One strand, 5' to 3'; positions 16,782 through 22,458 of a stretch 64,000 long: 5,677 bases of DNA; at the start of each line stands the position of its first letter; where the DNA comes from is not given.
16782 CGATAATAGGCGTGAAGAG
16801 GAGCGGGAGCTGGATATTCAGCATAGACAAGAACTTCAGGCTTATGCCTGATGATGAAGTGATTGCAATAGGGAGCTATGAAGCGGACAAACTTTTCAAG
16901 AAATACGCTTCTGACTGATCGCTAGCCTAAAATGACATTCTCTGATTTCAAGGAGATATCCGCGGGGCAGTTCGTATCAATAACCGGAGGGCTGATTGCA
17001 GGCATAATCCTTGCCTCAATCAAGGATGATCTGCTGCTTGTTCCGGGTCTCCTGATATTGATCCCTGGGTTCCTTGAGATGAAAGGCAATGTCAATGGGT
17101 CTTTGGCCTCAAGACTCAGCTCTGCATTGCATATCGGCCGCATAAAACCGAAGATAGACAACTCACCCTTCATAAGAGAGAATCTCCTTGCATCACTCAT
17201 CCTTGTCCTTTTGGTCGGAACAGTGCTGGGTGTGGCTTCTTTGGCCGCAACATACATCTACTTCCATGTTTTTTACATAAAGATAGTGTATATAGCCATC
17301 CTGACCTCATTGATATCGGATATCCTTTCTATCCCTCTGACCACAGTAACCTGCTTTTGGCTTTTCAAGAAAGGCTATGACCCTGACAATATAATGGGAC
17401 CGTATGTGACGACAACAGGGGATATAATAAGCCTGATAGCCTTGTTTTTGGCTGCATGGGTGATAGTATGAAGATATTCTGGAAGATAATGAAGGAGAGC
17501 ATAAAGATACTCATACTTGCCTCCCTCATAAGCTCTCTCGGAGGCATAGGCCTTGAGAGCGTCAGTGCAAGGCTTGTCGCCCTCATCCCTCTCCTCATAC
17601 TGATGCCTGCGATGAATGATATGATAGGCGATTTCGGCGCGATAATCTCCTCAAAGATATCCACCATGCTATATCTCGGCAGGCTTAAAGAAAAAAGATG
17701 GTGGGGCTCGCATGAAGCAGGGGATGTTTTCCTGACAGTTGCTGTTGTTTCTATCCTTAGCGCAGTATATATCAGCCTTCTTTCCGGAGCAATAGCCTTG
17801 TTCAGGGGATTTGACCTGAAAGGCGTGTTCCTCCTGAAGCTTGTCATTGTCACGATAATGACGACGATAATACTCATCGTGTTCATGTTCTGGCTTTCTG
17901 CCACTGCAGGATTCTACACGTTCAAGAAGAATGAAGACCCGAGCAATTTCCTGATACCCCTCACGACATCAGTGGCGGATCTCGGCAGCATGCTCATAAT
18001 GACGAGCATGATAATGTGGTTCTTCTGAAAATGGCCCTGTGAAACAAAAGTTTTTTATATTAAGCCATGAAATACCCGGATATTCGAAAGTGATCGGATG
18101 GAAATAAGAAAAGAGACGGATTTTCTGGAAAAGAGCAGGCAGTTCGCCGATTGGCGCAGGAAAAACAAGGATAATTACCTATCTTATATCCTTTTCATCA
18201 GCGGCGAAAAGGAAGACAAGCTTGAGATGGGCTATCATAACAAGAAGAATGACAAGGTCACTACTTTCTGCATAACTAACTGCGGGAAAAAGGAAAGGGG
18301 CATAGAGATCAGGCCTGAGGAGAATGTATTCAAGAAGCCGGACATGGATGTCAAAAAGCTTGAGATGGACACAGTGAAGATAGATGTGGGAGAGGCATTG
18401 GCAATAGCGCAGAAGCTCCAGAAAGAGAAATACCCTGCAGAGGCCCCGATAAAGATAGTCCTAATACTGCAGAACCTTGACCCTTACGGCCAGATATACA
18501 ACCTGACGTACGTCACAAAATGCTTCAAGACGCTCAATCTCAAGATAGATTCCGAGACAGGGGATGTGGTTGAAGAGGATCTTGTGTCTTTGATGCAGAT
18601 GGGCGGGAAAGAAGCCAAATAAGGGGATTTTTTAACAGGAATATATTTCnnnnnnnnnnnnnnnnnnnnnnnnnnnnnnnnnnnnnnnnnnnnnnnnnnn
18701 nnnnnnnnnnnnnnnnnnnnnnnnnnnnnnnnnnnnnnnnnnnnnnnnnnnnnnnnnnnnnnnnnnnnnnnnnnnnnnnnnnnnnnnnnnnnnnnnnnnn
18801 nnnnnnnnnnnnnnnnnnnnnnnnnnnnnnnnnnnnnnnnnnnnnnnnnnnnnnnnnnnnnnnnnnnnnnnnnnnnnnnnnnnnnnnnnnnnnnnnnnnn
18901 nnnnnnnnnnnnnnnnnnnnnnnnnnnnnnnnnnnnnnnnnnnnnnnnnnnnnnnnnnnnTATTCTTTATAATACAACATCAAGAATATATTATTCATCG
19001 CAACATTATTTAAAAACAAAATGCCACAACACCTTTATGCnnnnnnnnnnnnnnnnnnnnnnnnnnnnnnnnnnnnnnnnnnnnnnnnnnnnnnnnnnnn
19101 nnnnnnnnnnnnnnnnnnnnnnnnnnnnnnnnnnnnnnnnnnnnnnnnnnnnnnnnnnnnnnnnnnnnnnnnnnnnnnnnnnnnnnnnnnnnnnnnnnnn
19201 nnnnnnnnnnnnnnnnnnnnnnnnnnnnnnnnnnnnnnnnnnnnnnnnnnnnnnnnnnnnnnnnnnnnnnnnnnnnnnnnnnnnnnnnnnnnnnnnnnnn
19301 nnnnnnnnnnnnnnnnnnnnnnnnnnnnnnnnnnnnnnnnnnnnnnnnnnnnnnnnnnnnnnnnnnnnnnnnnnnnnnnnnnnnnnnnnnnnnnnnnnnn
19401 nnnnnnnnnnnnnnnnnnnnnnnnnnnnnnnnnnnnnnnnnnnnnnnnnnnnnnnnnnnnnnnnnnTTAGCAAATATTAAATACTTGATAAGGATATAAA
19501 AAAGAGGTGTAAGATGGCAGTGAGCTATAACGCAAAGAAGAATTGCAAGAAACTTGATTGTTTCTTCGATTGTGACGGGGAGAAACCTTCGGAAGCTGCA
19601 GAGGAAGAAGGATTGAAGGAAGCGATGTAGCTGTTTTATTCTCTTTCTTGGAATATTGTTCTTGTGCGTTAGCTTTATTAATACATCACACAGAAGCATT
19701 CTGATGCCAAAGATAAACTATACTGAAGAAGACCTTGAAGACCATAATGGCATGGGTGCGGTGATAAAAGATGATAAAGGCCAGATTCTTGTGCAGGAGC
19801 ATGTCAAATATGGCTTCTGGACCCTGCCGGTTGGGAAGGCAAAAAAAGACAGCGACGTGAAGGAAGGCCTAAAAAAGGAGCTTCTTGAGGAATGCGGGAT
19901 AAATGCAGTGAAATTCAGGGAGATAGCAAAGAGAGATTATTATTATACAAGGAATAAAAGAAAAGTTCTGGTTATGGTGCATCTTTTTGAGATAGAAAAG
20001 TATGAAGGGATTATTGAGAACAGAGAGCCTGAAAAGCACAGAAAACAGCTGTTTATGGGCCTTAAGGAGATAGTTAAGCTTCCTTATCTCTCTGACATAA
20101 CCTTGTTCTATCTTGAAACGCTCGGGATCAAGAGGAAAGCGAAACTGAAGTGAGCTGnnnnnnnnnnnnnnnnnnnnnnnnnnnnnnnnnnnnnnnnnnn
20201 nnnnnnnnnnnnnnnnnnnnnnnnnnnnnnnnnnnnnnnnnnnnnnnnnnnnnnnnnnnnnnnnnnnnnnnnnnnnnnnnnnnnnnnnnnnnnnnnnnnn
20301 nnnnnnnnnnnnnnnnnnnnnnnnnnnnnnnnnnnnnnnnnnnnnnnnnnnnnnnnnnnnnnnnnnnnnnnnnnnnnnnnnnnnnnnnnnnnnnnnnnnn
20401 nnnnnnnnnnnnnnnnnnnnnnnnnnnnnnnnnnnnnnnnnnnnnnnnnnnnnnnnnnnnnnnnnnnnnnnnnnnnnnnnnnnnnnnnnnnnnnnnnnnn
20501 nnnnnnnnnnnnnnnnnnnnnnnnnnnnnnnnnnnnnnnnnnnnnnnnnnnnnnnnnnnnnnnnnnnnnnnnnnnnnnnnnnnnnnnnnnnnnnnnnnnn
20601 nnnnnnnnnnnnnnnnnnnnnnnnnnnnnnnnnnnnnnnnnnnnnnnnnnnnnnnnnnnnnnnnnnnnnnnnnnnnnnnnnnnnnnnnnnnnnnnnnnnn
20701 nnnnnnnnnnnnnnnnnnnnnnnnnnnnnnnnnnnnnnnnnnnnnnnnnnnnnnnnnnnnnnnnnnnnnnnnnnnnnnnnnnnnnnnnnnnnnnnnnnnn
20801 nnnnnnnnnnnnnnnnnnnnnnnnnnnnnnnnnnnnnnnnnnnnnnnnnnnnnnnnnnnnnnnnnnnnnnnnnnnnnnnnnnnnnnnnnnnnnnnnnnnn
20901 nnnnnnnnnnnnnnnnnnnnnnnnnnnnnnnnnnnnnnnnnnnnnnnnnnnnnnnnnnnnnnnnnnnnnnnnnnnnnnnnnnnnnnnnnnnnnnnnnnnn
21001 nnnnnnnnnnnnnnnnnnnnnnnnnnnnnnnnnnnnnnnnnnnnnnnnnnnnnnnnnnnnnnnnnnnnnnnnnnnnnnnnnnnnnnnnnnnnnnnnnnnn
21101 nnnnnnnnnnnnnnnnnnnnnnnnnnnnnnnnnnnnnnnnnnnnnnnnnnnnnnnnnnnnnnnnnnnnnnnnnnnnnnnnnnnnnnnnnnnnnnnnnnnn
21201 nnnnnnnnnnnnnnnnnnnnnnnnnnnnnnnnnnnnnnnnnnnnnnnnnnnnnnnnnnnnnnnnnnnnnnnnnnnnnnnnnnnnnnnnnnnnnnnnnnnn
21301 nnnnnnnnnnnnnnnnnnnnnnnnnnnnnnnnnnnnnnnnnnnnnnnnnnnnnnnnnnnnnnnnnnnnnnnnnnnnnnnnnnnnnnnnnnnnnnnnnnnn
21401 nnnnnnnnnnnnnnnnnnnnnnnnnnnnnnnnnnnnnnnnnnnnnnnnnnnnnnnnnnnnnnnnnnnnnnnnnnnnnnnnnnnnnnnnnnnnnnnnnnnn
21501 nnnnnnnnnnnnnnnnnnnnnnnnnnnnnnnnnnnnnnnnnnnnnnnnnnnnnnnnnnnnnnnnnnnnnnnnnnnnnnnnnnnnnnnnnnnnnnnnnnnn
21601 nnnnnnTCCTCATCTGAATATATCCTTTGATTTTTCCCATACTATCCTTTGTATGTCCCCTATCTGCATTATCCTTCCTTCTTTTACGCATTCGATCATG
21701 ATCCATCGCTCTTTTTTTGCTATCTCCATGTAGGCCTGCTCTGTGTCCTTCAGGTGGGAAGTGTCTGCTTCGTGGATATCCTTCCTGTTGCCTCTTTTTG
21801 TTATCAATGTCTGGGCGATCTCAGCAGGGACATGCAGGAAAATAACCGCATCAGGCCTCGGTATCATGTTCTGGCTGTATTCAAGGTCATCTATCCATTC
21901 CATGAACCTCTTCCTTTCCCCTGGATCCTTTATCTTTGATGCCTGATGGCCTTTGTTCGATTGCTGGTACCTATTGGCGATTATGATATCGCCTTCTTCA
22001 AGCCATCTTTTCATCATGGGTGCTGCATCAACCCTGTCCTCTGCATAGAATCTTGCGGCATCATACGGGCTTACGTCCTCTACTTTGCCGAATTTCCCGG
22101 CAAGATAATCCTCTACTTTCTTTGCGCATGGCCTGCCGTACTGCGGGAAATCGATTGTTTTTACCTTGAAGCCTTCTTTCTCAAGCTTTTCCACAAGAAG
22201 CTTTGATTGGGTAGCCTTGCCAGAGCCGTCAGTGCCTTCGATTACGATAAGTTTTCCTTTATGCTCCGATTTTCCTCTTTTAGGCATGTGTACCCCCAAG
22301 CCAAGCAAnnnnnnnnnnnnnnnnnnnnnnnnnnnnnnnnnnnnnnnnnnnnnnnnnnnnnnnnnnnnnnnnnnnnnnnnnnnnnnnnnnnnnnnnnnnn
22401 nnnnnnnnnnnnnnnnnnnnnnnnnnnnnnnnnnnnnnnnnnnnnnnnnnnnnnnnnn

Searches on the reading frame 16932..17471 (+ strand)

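Call 64: search_protein_families(library=pfam, proteins=[window:16932-17471:+], max_evalue=0.001)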
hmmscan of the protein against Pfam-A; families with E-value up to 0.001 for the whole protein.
window:16932-17471:+ (179 aa): 1 family
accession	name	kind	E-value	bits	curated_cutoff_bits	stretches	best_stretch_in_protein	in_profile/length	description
PF01769.21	MgtE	-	5.2e-24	85.3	27.6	1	44-173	1-124/125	Divalent cation transporter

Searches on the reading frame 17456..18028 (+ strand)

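Call 64: search_protein_families(library=pfam, proteins=[window:17456-18028:+], max_evalue=0.001)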
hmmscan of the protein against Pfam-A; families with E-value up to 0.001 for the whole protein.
window:17456-18028:+ (190 aa): 1 family
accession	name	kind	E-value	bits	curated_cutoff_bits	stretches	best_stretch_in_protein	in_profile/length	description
PF01769.21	MgtE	-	8.4e-14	52.4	27.6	1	50-183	1-123/125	Divalent cation transporter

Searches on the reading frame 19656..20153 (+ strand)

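Call 64: search_protein_families(library=pfam, proteins=[window:19656-20153:+], max_evalue=0.001)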
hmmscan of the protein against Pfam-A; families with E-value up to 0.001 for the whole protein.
window:19656-20153:+ (165 aa): 1 family
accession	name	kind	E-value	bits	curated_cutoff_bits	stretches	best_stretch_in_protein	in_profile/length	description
PF00293.34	NUDIX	-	7.9e-12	45.8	21.1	1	30-139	3-118/134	NUDIX domain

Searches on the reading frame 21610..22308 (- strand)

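Call 64: search_protein_families(library=pfam, proteins=[window:21610-22308:-], max_evalue=0.001)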
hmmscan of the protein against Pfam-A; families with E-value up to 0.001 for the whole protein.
window:21610-22308:- (232 aa): 2 families
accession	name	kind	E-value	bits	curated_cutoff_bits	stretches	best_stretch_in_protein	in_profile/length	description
PF02223.23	Thymidylate_kin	-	1.6e-24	87.1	27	1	23-206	1-173/185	Thymidylate kinase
PF01712.25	dNK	-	5.7e-06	26.7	27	1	21-204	1-174/203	Deoxynucleoside kinase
